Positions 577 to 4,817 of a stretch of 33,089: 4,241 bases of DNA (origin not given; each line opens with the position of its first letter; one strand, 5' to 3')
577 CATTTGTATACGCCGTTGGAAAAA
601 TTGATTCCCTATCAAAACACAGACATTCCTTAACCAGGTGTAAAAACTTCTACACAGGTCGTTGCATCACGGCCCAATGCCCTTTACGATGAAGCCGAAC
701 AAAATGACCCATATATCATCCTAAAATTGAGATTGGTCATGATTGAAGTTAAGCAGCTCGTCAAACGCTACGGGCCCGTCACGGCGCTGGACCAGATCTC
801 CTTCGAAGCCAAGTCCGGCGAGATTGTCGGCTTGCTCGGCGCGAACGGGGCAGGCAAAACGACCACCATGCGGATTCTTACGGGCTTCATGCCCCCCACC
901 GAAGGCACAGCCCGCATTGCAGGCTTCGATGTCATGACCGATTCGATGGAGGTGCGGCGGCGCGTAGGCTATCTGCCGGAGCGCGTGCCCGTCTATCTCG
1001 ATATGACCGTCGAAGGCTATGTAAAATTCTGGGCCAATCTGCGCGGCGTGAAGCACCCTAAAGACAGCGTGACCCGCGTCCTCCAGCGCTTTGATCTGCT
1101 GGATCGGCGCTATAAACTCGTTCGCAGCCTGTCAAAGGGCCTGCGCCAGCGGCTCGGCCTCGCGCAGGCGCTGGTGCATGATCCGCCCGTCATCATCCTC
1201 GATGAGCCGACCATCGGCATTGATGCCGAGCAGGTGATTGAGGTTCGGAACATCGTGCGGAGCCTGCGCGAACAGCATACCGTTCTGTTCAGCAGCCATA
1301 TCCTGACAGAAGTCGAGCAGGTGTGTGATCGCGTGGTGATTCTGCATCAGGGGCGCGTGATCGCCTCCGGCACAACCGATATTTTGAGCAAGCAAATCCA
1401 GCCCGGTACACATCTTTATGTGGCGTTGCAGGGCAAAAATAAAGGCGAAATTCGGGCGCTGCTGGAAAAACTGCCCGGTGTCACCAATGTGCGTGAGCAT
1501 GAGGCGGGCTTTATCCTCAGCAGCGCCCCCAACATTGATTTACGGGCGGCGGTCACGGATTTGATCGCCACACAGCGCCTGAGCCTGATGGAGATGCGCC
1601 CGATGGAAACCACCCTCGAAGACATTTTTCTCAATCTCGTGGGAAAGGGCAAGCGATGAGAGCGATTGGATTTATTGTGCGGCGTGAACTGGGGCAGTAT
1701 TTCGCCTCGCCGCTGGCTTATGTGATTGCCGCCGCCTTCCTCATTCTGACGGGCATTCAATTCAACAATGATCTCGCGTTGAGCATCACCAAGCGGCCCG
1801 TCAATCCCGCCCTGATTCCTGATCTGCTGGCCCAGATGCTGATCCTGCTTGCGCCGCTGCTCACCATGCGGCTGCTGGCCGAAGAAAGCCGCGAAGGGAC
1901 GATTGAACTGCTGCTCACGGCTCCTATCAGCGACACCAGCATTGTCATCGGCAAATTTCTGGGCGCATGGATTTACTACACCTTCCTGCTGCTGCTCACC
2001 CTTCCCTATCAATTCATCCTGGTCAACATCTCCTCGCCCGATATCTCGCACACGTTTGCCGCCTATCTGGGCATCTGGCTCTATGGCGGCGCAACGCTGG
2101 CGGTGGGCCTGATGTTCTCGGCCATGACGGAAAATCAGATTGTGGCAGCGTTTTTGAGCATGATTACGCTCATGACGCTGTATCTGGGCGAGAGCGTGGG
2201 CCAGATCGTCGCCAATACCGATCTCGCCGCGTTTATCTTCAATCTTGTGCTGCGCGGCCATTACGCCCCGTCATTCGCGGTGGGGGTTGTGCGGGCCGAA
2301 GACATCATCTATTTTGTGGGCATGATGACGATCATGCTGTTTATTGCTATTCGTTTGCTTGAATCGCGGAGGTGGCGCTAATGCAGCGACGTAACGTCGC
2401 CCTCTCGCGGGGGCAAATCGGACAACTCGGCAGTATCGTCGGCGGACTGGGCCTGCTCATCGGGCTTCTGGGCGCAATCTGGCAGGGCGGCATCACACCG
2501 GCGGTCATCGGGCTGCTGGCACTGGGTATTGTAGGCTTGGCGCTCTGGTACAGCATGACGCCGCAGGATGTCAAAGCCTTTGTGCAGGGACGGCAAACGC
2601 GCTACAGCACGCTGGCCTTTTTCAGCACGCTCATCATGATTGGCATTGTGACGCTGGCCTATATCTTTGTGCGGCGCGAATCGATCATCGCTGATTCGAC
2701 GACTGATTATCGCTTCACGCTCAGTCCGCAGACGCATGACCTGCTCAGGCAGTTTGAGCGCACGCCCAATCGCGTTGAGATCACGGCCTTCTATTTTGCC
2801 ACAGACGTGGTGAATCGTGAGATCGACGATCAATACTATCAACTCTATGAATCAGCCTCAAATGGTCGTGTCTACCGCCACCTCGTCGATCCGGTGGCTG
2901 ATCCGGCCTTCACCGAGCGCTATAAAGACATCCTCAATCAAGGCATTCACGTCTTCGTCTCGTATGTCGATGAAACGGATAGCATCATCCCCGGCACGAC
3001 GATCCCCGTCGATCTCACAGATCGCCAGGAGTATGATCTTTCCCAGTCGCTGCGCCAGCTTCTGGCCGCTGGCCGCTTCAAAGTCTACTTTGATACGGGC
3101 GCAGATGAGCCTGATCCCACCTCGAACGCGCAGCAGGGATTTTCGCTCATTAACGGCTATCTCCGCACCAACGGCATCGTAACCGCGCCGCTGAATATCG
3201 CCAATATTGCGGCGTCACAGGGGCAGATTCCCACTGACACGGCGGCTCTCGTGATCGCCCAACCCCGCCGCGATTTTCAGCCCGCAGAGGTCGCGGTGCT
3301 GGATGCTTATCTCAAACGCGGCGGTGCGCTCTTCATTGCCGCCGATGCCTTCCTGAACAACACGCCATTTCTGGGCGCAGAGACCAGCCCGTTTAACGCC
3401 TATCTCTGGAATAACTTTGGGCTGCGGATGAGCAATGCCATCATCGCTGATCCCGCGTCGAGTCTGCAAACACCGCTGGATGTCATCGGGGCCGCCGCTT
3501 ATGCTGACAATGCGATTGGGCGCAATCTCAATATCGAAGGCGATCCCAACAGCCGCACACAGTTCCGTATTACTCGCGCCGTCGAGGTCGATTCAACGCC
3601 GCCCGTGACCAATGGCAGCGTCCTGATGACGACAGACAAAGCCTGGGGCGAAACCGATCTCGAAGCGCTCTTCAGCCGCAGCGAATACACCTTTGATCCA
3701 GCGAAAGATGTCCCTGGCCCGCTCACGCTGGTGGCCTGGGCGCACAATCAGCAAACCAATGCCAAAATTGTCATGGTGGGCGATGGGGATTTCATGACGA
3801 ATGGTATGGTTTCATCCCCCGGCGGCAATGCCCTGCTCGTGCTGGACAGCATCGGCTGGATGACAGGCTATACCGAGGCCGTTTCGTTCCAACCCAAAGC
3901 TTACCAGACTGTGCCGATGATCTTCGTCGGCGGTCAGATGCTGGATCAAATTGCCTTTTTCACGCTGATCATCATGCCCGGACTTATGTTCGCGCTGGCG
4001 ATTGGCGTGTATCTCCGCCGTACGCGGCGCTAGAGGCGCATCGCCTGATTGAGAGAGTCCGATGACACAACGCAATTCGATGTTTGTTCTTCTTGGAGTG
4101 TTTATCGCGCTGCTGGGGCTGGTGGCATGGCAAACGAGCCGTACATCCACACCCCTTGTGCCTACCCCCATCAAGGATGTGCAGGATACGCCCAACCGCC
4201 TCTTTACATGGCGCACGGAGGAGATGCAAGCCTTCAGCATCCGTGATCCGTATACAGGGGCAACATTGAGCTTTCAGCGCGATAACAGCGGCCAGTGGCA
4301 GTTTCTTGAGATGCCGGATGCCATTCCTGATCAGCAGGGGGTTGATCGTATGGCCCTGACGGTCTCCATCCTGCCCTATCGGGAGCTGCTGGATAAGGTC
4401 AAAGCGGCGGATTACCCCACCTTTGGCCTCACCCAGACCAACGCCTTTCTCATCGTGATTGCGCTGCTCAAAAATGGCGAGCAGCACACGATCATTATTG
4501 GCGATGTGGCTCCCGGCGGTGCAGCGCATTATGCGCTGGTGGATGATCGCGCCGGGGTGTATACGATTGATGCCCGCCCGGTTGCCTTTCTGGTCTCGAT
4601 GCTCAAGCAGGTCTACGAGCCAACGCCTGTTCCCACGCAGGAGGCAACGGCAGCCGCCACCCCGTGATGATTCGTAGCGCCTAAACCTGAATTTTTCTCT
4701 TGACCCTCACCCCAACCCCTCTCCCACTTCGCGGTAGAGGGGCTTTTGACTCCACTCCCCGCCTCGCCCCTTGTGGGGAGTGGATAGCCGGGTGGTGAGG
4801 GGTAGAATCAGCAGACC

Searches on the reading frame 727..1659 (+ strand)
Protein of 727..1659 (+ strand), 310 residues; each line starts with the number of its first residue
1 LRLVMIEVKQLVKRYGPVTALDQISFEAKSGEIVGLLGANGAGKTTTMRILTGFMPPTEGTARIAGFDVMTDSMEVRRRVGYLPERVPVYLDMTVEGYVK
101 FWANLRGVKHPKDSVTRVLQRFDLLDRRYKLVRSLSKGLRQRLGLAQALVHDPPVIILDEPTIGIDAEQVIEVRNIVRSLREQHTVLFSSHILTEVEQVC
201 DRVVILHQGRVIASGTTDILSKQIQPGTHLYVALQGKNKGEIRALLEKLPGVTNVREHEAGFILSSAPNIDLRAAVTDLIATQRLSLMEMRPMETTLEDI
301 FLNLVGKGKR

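Call 16: search_protein_families(library=pfam, proteins=[window:727-1659:+], max_evalue=0.001)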
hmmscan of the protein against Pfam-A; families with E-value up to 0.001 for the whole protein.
window:727-1659:+ (310 aa): 2 families
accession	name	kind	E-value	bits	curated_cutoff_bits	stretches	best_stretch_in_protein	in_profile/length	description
PF00005.33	ABC_tran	-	3.9e-30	105.7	25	1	21-162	1-136/137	ABC transporter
PF13304.12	AAA_21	-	9.1e-10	39.5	27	1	131-194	234-301/304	AAA domain, putative AbiEii toxin, Type IV TA system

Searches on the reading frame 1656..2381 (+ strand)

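Call 16: search_protein_families(library=pfam, proteins=[window:1656-2381:+], max_evalue=0.001)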
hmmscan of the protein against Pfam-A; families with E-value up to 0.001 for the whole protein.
window:1656-2381:+ (241 aa): 6 families
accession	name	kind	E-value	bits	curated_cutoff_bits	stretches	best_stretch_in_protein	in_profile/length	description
PF12679.13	ABC2_membrane_2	-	3e-09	37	27.2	1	57-179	73-200/283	ABC-2 family transporter protein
PF12698.13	ABC2_membrane_3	-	5.8e-08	32.7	31.6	1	53-219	164-320/347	ABC-2 family transporter protein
PF01061.29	ABC2_membrane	-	4.1e-07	30.2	26.9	1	4-176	3-174/211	ABC-2 type transporter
PF12730.13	ABC2_membrane_4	-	1.4e-06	28.9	27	1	61-172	59-176/179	ABC-2 family transporter protein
PF13346.12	ABC2_membrane_5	-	1.5e-05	25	25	1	61-196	42-175/205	ABC-2 family transporter protein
PF03379.19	CcmB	-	0.00022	21.2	24.9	1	63-158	56-149/215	CcmB protein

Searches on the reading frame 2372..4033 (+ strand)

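Call 16: search_protein_families(library=pfam, proteins=[window:2372-4033:+], max_evalue=0.001)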
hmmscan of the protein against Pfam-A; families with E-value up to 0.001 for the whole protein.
window:2372-4033:+ (553 aa): 3 families
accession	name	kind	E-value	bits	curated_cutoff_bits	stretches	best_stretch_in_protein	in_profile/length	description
PF09822.16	ABC_transp_aux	-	2.4e-15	57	34.7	1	280-370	35-130/288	ABC-type uncharacterized transport system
PF14258.12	DUF4350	-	1.6e-08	35.5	30.4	1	253-489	5-177/181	Domain of unknown function (DUF4350)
PF23357.1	DUF7088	-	2.2e-05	25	27.8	1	112-197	2-88/105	Domain of unknown function (DUF7088)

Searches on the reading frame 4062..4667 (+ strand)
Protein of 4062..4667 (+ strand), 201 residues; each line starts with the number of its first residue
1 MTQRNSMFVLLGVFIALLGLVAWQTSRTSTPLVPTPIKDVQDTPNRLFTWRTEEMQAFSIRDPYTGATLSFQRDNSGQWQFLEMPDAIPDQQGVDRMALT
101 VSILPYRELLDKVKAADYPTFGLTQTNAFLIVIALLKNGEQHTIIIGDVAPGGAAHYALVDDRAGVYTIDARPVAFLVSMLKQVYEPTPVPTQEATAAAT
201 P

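Call 16: search_protein_families(library=pfam, proteins=[window:4062-4667:+], max_evalue=0.001)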
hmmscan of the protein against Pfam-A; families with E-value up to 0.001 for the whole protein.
window:4062-4667:+ (201 aa): 1 family
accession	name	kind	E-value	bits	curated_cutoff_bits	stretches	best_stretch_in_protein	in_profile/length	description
PF14238.11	DUF4340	-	9.1e-07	29.7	25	1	89-179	11-97/183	Domain of unknown function (DUF4340)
